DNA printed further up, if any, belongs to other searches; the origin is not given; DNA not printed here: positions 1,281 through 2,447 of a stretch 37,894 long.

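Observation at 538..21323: Six paralogous secreted, Cys-patterned, sequon-rich proteins of unknown function within 21 kb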

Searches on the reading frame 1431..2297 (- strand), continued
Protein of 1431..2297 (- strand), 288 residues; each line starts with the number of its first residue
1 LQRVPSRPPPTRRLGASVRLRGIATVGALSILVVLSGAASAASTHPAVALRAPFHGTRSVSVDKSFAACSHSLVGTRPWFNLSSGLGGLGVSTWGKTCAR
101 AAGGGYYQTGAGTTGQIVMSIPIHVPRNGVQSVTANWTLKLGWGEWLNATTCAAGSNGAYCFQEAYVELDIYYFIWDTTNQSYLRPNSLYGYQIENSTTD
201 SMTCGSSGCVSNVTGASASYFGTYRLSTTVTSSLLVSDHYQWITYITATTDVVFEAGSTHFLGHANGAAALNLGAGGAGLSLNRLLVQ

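Call 63: search_protein_families(library=pfam, alignment_id=A5, max_evalue=10)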
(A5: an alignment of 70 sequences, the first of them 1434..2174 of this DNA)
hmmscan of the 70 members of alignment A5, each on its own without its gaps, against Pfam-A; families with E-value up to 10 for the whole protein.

A. member 1, window:1434-2174:- (247 aa): 0 families

B. families by the number of members that match (of 70 scanned): 17 families
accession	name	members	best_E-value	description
PF25275.1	Golvesin_C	1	0.0044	Golvesin C-terminal domain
PF14273.11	DUF4360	1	0.0059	Domain of unknown function (DUF4360)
PF20146.4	NRF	1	0.02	Nose resistant-to-fluoxetine protein, N-terminal domain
PF07332.16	Phage_holin_3_6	1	0.057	Putative Actinobacterial Holin-X, holin superfamily III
PF06989.17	BAALC_N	1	0.097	BAALC N-terminus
PF02980.22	FokI_dom_2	1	0.1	FokI, recognition domain, subdomain 2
PF02369.22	Big_1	1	0.11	Bacterial Ig-like domain (group 1)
PF08532.16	Glyco_hydro_42M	1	0.11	Beta-galactosidase trimerisation domain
PF11105.14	CCAP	1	0.17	Arthropod cardioacceleratory peptide 2a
PF15221.11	LEP503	1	0.22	Lens epithelial cell protein LEP503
PF12477.13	TraW_N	1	0.27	Sex factor F TraW protein N terminal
PF10836.13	DUF2574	1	0.41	Protein of unknown function (DUF2574)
PF17957.7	Big_7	1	0.42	Bacterial Ig domain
PF24146.1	K1-lyase_C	1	0.56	K1 capsule-specific polysaccharide lyase, C-terminal domain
PF15999.10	DUF4774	1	1.2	Domain of unknown function (DUF4774)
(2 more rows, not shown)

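Call 69: search_protein_families(library=ncbifam, proteins=[window:1431-2297:-, P0002], max_evalue=1)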
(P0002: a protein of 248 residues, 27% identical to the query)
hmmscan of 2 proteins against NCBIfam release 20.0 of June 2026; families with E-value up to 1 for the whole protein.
window:1431-2297:- (288 aa): 0 families

P0002 (248 aa): 0 families

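Call 82: find_encoding_contigs(protein=P0010, flank=10000, max_places=4)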
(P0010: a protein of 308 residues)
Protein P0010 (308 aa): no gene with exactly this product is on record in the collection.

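Call 83: find_encoding_contigs(protein=P0012, flank=10000, max_places=4)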
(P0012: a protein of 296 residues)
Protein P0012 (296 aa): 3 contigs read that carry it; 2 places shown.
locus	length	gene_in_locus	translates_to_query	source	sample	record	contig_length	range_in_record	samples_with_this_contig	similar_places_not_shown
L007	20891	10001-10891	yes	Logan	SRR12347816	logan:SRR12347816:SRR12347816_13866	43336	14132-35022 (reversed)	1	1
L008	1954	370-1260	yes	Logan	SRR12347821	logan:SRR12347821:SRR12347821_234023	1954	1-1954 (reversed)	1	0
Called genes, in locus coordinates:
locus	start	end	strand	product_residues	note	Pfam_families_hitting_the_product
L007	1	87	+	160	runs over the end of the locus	-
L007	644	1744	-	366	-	-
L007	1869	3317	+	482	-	-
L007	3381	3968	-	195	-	-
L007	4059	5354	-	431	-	PF03463:eRF1_1, PF18854:baeRF_family10, PF03464:eRF1_2, PF18859:acVLRF1, PF03465:eRF1_3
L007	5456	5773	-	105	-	PF00085:Thioredoxin, PF13098:Thioredoxin_2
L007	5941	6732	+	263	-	PF13578:Methyltransf_24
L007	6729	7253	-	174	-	PF00994:MoCF_biosynth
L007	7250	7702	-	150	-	PF01967:MoaC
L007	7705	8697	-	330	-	PF05496:RuvB_N (weak), PF13173:AAA_14 (weak), PF13401:AAA_22 (faint), PF00004:AAA, PF13177:DNA_pol3_delta2 (weak), PF08542:Rep_fac_C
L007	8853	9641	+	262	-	PF01343:Peptidase_S49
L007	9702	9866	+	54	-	PF03911:Sec61_beta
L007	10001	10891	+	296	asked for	-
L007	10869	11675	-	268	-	PF08241:Methyltransf_11, PF08242:Methyltransf_12 (faint), PF13649:Methyltransf_25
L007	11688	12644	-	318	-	PF04055:Radical_SAM, PF08608:Wyosine_form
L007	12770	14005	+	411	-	PF07690:MFS_1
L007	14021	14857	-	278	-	-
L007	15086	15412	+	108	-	PF00581:Rhodanese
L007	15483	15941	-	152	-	PF00903:Glyoxalase, PF13669:Glyoxalase_4 (weak), PF18029:Glyoxalase_6 (weak)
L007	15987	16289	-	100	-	PF14947:HTH_45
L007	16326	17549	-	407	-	-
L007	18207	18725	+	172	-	PF03167:UDG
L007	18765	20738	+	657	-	PF01702:TGT, PF01472:PUA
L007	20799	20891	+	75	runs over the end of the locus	-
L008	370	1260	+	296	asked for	-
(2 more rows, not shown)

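Call 84: find_encoding_contigs(protein=P0009, flank=10000, max_places=4)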
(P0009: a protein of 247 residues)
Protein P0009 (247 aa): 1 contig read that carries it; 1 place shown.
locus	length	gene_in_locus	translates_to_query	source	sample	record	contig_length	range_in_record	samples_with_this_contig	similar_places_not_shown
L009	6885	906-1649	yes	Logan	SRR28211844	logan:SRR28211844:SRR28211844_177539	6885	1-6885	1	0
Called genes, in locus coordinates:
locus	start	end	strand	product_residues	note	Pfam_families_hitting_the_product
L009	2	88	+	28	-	?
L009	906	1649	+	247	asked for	-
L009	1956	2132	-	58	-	-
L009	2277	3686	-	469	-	PF13360:PQQ_2, PF13570:Beta-prop_ACSF4 (faint), PF01011:PQQ (weak)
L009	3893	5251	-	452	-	PF05977:MFS_3, PF07690:MFS_1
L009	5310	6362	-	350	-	PF00589:Phage_integrase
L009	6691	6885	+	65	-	?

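Call 86: search_protein_families(library=pfam, proteins=[L007:644-1744:-, L007:1869-3317:+, L007:3381-3968:-, L007:16326-17549:-, L009:2277-3686:-, L001:5960-6784:+], max_evalue=0.1)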
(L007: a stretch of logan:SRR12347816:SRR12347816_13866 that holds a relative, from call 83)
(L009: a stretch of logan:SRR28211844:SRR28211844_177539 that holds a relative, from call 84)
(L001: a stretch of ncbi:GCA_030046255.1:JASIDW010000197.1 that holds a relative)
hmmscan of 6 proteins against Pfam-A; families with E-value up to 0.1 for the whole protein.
L007:644-1744:- (366 aa): 0 families

L007:1869-3317:+ (482 aa): 1 family
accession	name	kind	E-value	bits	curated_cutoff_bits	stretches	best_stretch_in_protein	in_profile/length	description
PF25719.1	UL145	-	0.0016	18.7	27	1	159-257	33-127/130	Cytomegalovirus UL145 protein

L007:3381-3968:- (195 aa): 0 families

L007:16326-17549:- (407 aa): 2 families
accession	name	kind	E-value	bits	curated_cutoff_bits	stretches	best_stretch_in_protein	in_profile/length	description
PF04519.19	Bactofilin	-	2.7e-14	53.6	27.9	4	176-251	14-87/98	Polymer-forming cytoskeletal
PF25084.1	LbH_EIF2B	-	0.08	13.4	54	0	319-377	29-89/105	EIF2B subunit epsilon LbH domain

L009:2277-3686:- (469 aa): 3 families
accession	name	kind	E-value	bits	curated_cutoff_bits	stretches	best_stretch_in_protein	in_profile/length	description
PF13360.13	PQQ_2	-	9.4e-18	65.1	27.6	2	87-191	55-154/233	Outer membrane protein assembly factor BamB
PF13570.13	Beta-prop_ACSF4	-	2.4e-15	57.2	133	2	86-133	82-131/329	Beta-alanine-activating enzyme, beta-propeller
PF01011.28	PQQ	-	3.6e-14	52.8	26.7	2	243-336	227-330/595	Glucose/ethanol/alcohol dehydrogenase, beta-propeller domain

L001:5960-6784:+ (274 aa): 1 family
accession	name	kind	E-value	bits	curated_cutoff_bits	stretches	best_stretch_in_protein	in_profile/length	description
PF01828.24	Peptidase_A4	-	4e-35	121.6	22.3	1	56-249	1-189/206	Peptidase A4 family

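Call 88: find_encoding_contigs(protein=P0011, flank=10000, max_places=3)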
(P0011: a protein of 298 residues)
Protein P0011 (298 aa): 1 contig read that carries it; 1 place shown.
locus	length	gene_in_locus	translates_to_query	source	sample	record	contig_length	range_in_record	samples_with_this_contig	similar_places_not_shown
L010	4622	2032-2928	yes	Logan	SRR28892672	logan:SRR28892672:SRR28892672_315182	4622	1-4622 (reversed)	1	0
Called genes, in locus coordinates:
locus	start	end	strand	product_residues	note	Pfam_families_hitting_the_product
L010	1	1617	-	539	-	?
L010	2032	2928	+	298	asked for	-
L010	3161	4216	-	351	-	PF24681:Kelch_KLHDC2_KLHL20_DRC7, PF13418:Beta-prop_TYW4 (weak), PF13415:Beta-prop_FBX42 (weak), PF24981:Beta-prop_ATRN-LZTR1, PF13418:Beta-prop_TYW4 (weak), PF24981:Beta-prop_ATRN-LZTR1, PF13415:Beta-prop_FBX42, PF24681:Kelch_KLHDC2_KLHL20_DRC7 (weak), +1 more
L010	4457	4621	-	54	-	?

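Call 89: find_encoding_contigs(protein=P0014, flank=10000, max_places=3)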
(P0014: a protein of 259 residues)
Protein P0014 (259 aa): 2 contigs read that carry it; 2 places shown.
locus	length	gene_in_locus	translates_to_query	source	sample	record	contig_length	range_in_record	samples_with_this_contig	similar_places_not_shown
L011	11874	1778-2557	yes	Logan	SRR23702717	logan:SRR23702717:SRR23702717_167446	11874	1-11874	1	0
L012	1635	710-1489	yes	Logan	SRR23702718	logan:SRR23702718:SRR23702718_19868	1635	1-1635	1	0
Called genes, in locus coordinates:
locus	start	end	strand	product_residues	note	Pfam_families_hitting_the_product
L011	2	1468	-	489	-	?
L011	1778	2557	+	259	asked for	-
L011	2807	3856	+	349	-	PF00515:TPR_1 (faint), PF07719:TPR_2 (faint), PF13181:TPR_8 (faint), PF13414:TPR_11 (faint), PF13428:TPR_14 (faint), PF13432:TPR_16 (faint), PF14559:TPR_19 (faint), PF21033:RMD1-3 (faint), +2 more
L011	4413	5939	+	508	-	-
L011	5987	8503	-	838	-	PF20013:GAP1-N2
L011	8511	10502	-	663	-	PF19975:DO-GTPase1 (faint), PF19993:DO-GTPase2 (faint)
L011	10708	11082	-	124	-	-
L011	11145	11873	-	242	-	?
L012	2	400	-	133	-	?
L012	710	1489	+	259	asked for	-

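Call 90: find_encoding_contigs(protein=P0013, flank=10000, max_places=3)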
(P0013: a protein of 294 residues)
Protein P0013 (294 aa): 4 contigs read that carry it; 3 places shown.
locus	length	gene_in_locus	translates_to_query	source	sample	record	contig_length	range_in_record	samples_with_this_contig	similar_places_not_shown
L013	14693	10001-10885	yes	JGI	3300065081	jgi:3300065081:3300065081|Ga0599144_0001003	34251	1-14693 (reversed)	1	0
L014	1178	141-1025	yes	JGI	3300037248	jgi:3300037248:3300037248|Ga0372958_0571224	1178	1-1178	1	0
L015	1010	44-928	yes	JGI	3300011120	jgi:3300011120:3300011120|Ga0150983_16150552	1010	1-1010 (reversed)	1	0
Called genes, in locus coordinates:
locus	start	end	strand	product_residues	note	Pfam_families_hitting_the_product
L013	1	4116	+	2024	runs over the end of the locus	PF13715:CarbopepD_reg_2 (faint), PF08308:PEGA (faint), PF13620:CarboxypepD_reg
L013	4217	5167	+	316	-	PF00005:ABC_tran, PF13304:AAA_21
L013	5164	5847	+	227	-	-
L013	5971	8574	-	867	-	PF05317:Thermopsin, PF08308:PEGA (faint)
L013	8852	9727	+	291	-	-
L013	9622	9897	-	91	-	-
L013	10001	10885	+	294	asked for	-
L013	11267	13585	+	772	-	-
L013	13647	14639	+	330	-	PF01408:GFO_IDH_MocA, PF22725:GFO_IDH_MocA_C3, PF02894:GFO_IDH_MocA_C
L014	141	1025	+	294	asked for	-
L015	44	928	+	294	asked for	-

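Call 91: find_encoding_contigs(protein=P0015, flank=10000, max_places=3)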
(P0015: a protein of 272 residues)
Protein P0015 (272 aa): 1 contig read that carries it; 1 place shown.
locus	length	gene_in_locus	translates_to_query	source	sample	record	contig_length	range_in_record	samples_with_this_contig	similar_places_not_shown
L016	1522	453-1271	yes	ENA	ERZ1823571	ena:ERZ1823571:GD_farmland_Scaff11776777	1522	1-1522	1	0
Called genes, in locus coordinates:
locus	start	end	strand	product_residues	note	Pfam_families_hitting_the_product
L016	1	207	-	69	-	?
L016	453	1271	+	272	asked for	-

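Call 92: find_encoding_contigs(protein=P0017, flank=10000, max_places=3)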
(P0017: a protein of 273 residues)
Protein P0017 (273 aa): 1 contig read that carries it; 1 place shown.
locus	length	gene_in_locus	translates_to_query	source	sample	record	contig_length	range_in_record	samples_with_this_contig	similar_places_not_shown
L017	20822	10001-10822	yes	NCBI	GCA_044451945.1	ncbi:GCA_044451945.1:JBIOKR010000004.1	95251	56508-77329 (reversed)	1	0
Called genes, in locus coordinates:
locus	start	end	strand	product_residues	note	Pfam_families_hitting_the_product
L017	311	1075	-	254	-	PF00977:His_biosynth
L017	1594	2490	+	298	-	-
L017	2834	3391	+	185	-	-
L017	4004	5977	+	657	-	PF13415:Beta-prop_FBX42, PF24681:Kelch_KLHDC2_KLHL20_DRC7, PF13415:Beta-prop_FBX42, PF24681:Kelch_KLHDC2_KLHL20_DRC7, PF24981:Beta-prop_ATRN-LZTR1, PF24681:Kelch_KLHDC2_KLHL20_DRC7, PF13415:Beta-prop_FBX42, PF24981:Beta-prop_ATRN-LZTR1, +3 more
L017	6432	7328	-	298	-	-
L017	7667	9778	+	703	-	PF04185:Phosphoesterase, PF00041:fn3 (weak)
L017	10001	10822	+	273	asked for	-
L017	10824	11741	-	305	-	PF00892:EamA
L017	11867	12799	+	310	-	PF02729:OTCace_N, PF00185:OTCace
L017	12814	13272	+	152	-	PF01948:PyrI, PF02748:PyrI_C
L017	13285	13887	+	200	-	PF01169:GDT1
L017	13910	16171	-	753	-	PF13191:AAA_16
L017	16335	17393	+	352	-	PF01916:DS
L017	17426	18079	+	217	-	PF00174:Oxidored_molyb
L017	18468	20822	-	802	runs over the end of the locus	PF12802:MarR_2 (weak), PF01637:ATPase_2 (faint), PF13191:AAA_16, PF13401:AAA_22 (faint), PF07719:TPR_2 (faint), PF17874:TPR_MalT (weak), PF13424:TPR_12 (weak)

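Call 94: search_protein_families(library=pfam, proteins=[L010:1-1617:-, L011:2-1468:-, L011:4413-5939:+, L013:11267-13585:+, L013:5164-5847:+, L017:2834-3391:+, L012:2-400:-, L016:1-207:-], max_evalue=0.01)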
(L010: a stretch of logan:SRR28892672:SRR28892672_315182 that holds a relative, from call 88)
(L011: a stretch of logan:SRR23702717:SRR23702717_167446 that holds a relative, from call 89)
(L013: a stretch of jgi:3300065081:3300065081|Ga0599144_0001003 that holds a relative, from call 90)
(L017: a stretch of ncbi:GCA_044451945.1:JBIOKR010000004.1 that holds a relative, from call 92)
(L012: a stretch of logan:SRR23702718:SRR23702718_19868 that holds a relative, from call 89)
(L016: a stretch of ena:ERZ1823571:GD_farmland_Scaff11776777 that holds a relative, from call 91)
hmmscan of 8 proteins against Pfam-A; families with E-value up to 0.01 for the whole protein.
L010:1-1617:- (539 aa): 0 families

L011:2-1468:- (489 aa): 1 family
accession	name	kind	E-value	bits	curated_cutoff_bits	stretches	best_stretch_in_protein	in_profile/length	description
PF01432.26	Peptidase_M3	-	3e-54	185.5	27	1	217-489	2-277/457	Peptidase family M3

L011:4413-5939:+ (508 aa): 0 families

L013:11267-13585:+ (772 aa): 0 families

L013:5164-5847:+ (227 aa): 1 family
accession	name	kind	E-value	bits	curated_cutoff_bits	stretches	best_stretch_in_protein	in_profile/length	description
PF12679.13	ABC2_membrane_2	-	0.0035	17.1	27.2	1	12-188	4-197/283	ABC-2 family transporter protein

L017:2834-3391:+ (185 aa): 0 families

L012:2-400:- (133 aa): 0 families

L016:1-207:- (69 aa): 0 families

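Call 100: find_encoding_contigs(protein=P0046, flank=10000, max_places=3)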
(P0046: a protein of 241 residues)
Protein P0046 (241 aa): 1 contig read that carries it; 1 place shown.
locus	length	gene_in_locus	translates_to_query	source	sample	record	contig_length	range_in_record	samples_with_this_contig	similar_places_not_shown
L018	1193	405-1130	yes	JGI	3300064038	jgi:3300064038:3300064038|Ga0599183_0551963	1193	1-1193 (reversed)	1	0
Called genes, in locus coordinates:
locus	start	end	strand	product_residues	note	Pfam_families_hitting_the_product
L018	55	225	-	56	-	-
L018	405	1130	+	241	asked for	-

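Call 101: find_encoding_contigs(protein=P0023, flank=10000, max_places=3)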
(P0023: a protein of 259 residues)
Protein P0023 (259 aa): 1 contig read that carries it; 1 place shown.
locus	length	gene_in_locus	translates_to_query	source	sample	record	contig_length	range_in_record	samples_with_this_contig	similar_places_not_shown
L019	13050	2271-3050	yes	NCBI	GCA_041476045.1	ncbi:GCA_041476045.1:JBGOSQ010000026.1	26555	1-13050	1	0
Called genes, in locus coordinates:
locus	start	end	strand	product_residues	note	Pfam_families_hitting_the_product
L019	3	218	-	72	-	?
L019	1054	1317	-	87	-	-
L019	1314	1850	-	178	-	-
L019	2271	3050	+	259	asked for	-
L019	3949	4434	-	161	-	PF00583:Acetyltransf_1, PF13673:Acetyltransf_10 (weak), PF13508:Acetyltransf_7, PF08445:FR47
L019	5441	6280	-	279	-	PF00352:TBP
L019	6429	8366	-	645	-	PF18911:PKD_4, PF00801:PKD, PF18911:PKD_4, PF00801:PKD (weak)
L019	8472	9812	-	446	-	PF00463:ICL, PF13714:PEP_mutase, PF00463:ICL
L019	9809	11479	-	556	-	PF20656:MS_N, PF01274:MS_TIM-barrel, PF20659:MS_C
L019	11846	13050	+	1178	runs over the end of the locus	PF00801:PKD (weak), PF18911:PKD_4, PF00801:PKD, PF18911:PKD_4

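Call 112: search_protein_families(library=pfam, alignment_id=A12, max_evalue=1)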
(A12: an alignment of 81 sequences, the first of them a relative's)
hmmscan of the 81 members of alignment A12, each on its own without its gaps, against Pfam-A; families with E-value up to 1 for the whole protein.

A. member 1, P0071 (268 aa): 1 family
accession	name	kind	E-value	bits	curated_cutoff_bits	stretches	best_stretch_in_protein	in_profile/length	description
PF23684.1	ORF20A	-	0.13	13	27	1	13-57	22-63/88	ORF20A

B. families by the number of members that match (of 81 scanned): 22 families
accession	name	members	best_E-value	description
PF23670.1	PIGBOS1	1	2.5e-05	PIGBOS1-like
PF16412.11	DUF5020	1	0.0043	Domain of unknown function (DUF5020)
PF02626.20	CT_A_B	1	0.0059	Carboxyltransferase domain, subdomain A and B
PF06532.16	NrsF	1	0.0099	Negative regulator of sigma F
PF13828.11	DUF4190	1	0.013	Domain of unknown function (DUF4190)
PF21327.3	GspA_C39-like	1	0.016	GspA, peptidase C39-like domain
PF00801.26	PKD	1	0.019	PKD domain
PF13491.11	FtsK_4TM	1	0.04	4TM region of DNA translocase FtsK/SpoIIIE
PF12036.14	DUF3522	1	0.069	Protein of unknown function (DUF3522)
PF08750.16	CNP1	1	0.076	CNP1-like family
PF00197.24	Kunitz_legume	1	0.11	Trypsin and protease inhibitor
PF11239.13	DUF3040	1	0.12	Protein of unknown function (DUF3040)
PF23684.1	ORF20A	1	0.13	ORF20A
PF25222.1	DUF7840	1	0.14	Domain of unknown function (DUF7840)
PF03899.21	ATP-synt_I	1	0.19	ATP synthase I chain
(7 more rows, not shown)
